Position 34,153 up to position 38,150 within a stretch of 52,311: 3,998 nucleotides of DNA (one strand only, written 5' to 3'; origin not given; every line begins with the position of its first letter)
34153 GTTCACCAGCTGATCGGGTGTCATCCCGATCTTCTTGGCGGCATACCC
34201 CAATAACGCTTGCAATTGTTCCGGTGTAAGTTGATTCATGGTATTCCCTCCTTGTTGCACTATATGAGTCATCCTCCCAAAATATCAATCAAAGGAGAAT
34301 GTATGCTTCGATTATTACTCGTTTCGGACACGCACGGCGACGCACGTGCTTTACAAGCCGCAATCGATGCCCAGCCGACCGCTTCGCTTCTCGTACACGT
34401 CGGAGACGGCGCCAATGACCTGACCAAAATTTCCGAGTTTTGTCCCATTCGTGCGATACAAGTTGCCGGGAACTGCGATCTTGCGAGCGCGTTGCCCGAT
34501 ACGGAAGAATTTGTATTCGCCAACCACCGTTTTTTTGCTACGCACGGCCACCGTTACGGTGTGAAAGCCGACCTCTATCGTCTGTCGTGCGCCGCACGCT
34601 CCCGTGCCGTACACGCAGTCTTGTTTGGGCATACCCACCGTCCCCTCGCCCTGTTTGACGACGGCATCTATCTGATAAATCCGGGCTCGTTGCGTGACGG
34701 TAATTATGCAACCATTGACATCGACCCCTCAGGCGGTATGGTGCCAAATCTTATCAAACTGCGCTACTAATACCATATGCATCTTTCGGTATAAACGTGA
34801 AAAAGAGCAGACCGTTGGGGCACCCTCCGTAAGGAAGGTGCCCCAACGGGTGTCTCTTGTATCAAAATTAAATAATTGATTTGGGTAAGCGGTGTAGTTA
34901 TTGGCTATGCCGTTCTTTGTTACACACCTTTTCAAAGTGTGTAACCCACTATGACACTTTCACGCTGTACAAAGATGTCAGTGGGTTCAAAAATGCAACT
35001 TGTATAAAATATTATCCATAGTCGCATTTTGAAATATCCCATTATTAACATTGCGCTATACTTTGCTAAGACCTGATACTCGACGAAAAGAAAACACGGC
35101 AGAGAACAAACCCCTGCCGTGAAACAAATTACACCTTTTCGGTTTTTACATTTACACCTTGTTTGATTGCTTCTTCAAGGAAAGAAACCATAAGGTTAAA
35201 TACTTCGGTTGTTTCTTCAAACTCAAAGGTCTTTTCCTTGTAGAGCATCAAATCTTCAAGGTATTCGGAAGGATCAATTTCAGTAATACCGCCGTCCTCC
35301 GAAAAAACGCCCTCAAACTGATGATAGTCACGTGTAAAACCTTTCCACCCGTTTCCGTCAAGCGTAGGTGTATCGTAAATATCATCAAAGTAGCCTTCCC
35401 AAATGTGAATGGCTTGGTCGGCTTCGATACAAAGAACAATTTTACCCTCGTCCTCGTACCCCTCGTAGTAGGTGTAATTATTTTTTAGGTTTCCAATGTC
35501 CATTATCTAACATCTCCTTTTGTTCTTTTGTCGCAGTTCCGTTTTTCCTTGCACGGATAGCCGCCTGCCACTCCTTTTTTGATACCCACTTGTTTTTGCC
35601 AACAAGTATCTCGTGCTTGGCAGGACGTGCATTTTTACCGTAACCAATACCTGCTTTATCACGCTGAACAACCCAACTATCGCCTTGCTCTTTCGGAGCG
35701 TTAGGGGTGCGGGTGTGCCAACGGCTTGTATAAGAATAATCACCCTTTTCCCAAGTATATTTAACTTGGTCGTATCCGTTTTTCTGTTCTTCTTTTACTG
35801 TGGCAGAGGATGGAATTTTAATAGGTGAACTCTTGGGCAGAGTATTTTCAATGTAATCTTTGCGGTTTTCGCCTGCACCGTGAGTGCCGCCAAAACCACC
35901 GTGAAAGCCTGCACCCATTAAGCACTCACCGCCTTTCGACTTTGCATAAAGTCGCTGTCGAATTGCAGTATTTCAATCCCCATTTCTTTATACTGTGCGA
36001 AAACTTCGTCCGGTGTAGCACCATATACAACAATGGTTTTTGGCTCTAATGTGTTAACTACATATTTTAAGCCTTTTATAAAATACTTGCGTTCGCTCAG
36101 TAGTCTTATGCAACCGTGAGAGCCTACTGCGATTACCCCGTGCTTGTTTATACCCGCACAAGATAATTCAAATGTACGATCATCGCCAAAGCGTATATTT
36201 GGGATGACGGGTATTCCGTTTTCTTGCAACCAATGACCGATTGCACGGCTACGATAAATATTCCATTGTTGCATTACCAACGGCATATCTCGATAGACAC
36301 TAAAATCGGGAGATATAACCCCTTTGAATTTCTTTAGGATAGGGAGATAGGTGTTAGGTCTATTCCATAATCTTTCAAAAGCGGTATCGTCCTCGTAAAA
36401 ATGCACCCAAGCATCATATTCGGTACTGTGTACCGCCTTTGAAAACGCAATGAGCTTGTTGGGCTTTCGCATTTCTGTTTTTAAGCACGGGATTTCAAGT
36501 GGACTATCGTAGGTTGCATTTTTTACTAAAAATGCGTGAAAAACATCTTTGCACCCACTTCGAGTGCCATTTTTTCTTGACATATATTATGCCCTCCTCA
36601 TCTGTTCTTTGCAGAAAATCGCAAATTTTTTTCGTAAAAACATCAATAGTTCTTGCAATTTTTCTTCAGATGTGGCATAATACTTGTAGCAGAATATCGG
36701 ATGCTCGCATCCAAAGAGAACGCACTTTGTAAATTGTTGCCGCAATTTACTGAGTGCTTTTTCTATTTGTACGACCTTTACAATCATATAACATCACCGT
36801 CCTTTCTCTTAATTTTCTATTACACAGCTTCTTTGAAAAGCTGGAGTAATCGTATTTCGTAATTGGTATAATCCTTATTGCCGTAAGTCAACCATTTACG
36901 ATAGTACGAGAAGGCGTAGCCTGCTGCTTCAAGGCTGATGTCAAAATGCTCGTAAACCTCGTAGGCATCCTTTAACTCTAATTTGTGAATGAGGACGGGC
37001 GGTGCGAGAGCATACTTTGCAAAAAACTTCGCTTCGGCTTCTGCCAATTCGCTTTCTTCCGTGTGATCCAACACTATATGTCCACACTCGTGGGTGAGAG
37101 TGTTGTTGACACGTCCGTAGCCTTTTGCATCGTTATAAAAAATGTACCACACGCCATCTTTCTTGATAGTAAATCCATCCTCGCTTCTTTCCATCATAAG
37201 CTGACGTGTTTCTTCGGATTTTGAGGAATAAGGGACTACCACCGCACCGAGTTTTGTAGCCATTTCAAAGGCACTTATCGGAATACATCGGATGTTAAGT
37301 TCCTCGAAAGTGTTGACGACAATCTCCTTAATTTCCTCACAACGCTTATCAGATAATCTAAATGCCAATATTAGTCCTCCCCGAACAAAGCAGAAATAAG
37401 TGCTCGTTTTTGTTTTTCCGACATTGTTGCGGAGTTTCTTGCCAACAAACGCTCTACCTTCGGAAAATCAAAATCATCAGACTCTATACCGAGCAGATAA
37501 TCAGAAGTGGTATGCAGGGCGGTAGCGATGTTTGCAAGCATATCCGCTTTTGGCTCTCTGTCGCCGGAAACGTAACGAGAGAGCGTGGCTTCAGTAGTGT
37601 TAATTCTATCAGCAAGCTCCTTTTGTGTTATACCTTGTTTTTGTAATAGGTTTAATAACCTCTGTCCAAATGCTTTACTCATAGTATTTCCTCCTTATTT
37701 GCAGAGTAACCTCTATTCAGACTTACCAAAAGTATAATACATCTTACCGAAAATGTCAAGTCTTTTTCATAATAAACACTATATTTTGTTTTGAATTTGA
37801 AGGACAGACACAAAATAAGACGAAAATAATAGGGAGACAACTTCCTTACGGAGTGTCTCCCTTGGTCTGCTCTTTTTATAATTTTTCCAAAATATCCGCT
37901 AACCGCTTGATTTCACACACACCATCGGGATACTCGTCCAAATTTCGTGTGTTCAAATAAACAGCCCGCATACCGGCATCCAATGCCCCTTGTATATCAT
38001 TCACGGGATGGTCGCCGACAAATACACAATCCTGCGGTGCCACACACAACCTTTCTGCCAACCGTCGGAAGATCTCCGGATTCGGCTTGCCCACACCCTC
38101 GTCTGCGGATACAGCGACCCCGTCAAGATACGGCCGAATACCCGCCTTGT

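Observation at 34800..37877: AT-rich ~3 kb island: an XRE/ImmA-gated operon carrying DUF4417 plus a toxin/immunity-like pair, with no mobility genes - candidate undescribed conflict/defence module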

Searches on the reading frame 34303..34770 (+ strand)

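Call 3: search_protein_families(library=pfam, proteins=[window:34303-34770:+], max_evalue=0.1)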
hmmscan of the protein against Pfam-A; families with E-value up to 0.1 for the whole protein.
window:34303-34770:+ (155 aa): 2 families
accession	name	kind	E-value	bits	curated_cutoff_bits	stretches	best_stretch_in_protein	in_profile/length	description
PF12850.12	Metallophos_2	-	2.4e-23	83.3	27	1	3-132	2-137/154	Calcineurin-like phosphoesterase superfamily domain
PF00149.33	Metallophos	-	2.3e-06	28.6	21.5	1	2-67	1-72/191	Calcineurin-like phosphoesterase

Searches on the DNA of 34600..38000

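Call 75: search_rna_families(source=window, start=34600, end=38000, threshold=evalue, max_evalue=1)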
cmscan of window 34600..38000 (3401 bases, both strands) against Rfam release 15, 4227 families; matches with E-value up to 1: 2.
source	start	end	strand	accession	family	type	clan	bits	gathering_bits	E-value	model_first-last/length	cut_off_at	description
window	35082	35226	-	RF00558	L20_leader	Cis-reg; leader;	-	26.8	58.7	0.023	1-127/127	no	Ribosomal protein L20 leader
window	34807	34854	+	RF00665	mir-290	Gene; miRNA;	CL00096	22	51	0.44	1-70/70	no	mir-290 microRNA precursor family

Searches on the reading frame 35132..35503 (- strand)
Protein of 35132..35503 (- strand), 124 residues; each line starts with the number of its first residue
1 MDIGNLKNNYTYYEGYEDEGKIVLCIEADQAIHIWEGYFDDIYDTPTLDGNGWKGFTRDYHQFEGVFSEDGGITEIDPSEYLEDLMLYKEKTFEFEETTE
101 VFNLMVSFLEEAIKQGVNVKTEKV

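Call 3: search_protein_families(library=pfam, proteins=[window:35132-35503:-], max_evalue=0.1)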
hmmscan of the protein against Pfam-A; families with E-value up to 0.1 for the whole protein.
window:35132-35503:- (124 aa): 0 families

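Call 4: search_protein_families(library=padloc, proteins=[window:35132-35503:-], max_evalue=0.1)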
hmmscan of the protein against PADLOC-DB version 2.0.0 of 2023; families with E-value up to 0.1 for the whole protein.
window:35132-35503:- (124 aa): 0 families

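Call 5: search_protein_families(library=phrogs, proteins=[window:35132-35503:-], max_evalue=0.1)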
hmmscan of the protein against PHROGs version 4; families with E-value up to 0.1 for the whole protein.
window:35132-35503:- (124 aa): 0 families

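Call 14: search_protein_families(library=ncbifam, proteins=[window:35132-35503:-], max_evalue=0.1)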
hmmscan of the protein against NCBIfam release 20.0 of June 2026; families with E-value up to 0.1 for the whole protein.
window:35132-35503:- (124 aa): 0 families

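Call 34: search_solved_structures(query=window:35132-35503:-, max_evalue=1)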
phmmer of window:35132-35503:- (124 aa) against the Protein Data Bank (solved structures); distinct sequences matched with E-value up to 1: 0.
